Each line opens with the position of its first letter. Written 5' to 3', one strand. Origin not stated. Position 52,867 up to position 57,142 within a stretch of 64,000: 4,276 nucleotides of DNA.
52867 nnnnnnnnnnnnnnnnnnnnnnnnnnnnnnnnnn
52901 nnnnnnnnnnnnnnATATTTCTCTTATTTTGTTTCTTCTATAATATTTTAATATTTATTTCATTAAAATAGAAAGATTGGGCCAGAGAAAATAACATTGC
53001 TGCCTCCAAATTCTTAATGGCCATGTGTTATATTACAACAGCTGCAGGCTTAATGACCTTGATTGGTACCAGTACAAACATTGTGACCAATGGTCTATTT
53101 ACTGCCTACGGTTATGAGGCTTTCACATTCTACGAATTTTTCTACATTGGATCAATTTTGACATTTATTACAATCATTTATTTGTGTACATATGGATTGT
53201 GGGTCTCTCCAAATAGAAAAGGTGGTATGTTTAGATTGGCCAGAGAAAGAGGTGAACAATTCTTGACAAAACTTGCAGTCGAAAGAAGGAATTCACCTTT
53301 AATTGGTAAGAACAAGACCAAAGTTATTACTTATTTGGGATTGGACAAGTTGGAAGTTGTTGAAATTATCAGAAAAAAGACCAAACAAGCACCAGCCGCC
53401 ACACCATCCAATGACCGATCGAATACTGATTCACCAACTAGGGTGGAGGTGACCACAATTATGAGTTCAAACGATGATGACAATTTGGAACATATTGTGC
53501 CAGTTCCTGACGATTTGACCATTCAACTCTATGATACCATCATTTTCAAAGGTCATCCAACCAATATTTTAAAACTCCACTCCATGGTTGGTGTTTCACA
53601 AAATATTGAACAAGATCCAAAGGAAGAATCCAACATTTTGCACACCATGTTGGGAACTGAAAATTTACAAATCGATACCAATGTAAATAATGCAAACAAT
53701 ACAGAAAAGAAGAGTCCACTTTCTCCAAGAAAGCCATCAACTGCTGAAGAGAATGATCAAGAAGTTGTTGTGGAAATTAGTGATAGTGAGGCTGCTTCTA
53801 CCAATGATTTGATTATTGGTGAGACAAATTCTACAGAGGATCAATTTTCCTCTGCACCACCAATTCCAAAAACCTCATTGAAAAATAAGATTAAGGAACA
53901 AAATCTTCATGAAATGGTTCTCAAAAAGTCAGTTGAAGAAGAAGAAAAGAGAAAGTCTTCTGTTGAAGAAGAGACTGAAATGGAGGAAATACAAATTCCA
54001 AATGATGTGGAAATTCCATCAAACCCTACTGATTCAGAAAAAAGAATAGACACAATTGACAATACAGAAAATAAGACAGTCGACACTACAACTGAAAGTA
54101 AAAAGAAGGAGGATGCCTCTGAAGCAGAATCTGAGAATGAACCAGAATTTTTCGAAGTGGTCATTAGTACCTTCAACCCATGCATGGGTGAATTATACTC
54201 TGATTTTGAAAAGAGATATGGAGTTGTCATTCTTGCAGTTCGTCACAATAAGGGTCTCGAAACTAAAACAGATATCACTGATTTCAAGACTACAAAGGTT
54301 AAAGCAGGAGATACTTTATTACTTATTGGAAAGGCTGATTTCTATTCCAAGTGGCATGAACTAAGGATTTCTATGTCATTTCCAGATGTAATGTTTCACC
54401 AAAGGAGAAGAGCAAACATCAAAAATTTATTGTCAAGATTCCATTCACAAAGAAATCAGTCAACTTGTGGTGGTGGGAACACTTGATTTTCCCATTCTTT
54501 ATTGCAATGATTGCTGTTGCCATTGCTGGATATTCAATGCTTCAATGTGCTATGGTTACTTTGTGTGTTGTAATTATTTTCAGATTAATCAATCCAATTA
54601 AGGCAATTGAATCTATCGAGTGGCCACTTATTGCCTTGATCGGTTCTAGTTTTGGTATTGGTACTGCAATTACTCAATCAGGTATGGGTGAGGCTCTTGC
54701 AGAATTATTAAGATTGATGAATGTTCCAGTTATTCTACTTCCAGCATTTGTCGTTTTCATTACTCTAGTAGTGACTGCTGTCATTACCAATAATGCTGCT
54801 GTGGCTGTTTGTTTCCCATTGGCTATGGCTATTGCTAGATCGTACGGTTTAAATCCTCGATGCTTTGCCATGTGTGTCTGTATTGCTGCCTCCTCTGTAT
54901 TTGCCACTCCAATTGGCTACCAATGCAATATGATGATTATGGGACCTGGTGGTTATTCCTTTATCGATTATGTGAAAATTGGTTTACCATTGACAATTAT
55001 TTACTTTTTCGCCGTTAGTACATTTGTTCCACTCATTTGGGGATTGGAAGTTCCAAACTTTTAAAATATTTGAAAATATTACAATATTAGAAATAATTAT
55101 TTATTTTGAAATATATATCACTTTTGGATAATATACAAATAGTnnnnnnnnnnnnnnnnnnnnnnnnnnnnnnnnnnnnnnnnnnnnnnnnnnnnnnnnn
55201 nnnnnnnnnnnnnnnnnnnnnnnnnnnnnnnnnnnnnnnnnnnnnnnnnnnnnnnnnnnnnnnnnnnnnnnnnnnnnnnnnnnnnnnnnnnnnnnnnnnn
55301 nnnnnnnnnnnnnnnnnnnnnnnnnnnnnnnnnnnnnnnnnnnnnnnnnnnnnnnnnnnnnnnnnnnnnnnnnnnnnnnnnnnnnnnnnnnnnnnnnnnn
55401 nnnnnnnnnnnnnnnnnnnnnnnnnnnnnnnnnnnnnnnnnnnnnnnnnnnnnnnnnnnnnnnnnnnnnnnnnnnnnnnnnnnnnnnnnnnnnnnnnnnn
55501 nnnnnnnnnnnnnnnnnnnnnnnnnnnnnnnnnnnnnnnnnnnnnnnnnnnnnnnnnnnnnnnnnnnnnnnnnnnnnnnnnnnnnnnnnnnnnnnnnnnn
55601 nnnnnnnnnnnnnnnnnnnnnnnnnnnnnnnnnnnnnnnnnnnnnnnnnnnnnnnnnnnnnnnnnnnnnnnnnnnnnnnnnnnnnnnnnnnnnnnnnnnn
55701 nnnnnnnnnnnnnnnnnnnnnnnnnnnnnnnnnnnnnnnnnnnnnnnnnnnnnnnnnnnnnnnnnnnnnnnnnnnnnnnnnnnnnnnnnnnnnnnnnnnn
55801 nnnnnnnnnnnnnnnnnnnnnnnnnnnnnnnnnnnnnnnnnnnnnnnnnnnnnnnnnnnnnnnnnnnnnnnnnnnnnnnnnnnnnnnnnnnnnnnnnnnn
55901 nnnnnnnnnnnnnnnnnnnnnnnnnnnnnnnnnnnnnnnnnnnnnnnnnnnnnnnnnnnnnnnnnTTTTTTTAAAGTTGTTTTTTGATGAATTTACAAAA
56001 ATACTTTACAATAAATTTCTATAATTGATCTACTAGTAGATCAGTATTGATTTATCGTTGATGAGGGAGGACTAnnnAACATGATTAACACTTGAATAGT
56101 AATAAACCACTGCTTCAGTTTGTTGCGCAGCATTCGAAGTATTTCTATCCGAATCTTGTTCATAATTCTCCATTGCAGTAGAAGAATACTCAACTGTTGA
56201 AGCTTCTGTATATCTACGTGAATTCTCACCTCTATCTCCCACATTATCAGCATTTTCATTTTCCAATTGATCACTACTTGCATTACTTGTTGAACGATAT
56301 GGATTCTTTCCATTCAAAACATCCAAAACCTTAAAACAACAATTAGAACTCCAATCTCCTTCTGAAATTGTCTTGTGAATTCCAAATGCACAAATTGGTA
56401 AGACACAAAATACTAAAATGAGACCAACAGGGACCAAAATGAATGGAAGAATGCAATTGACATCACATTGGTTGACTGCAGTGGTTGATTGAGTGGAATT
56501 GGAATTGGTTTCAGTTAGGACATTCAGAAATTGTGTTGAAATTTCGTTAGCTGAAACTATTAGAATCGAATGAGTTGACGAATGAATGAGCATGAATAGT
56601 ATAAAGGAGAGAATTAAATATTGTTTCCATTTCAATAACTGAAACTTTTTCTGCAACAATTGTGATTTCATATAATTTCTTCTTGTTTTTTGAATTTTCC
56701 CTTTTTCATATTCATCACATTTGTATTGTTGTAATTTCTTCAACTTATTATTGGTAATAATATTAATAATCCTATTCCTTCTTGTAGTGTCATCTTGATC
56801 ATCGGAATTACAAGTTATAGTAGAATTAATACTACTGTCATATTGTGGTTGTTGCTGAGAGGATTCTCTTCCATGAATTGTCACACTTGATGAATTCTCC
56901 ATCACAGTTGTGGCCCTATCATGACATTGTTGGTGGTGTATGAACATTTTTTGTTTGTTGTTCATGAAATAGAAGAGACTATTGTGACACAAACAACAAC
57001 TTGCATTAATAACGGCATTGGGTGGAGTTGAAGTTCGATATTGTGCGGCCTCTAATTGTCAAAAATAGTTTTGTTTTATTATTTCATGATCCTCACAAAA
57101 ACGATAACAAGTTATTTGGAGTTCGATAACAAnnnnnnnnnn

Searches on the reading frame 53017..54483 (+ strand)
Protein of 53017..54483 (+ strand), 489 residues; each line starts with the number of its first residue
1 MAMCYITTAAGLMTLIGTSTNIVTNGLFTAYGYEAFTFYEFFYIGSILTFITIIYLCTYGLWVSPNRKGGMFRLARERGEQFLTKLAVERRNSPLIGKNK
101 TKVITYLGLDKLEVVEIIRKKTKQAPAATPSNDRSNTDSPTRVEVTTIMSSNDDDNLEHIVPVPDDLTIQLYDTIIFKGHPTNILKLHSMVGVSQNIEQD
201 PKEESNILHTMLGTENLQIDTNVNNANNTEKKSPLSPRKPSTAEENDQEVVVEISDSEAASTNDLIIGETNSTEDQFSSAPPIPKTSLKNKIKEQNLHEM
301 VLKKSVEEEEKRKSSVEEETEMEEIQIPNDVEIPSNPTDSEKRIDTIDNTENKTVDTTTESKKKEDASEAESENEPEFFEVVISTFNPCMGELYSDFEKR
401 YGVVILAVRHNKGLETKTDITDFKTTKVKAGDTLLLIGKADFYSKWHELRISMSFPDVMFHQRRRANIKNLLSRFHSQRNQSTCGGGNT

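Call 29: search_protein_families(library=pfam, max_evalue=0.001, proteins=[window:53017-54483:+])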
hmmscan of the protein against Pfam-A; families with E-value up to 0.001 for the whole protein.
window:53017-54483:+ (489 aa): 2 families
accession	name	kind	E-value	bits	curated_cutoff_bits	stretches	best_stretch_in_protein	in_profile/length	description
PF03600.22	CitMHS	-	7.4e-08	32.3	31.9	1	1-87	124-194/336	Citrate transporter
PF02080.26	TrkA_C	-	9.8e-08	32.2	27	1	396-441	19-61/71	TrkA-C domain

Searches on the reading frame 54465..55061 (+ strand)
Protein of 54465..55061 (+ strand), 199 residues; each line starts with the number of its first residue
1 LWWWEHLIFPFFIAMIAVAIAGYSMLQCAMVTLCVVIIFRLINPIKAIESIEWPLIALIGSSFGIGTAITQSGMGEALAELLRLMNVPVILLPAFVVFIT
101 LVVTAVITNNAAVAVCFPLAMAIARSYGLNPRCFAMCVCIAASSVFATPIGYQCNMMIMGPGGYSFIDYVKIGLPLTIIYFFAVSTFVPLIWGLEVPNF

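Call 29: search_protein_families(library=pfam, max_evalue=0.001, proteins=[window:54465-55061:+])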
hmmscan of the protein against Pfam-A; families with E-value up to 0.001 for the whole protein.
window:54465-55061:+ (199 aa): 2 families
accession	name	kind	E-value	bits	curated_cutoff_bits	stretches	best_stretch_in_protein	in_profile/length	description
PF03600.22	CitMHS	-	1.1e-19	71.1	31.9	2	8-115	202-309/336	Citrate transporter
PF00939.25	Na_sulph_symp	-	4.4e-07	29.7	27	1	14-192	278-466/472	Sodium:sulfate symporter transmembrane region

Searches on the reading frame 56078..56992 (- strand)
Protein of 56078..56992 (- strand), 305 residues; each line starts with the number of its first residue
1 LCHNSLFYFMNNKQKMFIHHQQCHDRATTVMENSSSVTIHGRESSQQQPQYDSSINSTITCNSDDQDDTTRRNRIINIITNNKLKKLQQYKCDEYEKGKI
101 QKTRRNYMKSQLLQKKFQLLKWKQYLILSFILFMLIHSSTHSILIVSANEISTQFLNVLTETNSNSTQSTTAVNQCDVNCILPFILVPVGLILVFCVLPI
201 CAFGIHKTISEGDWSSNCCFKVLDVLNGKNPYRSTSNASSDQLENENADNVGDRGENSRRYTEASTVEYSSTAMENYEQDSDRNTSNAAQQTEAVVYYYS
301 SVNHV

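Call 29: search_protein_families(library=pfam, max_evalue=0.001, proteins=[window:56078-56992:-])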
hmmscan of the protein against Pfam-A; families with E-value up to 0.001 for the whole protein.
window:56078-56992:- (305 aa): 0 families

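Call 70: search_protein_families(library=pfam, max_evalue=1, proteins=[window:56078-56992:-])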
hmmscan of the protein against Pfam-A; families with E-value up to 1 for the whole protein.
window:56078-56992:- (305 aa): 1 family
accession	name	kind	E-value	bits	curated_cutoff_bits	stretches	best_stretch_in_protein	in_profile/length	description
PF11667.14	DUF3267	-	0.067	14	27.1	1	130-200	1-74/108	Putative zincin peptidase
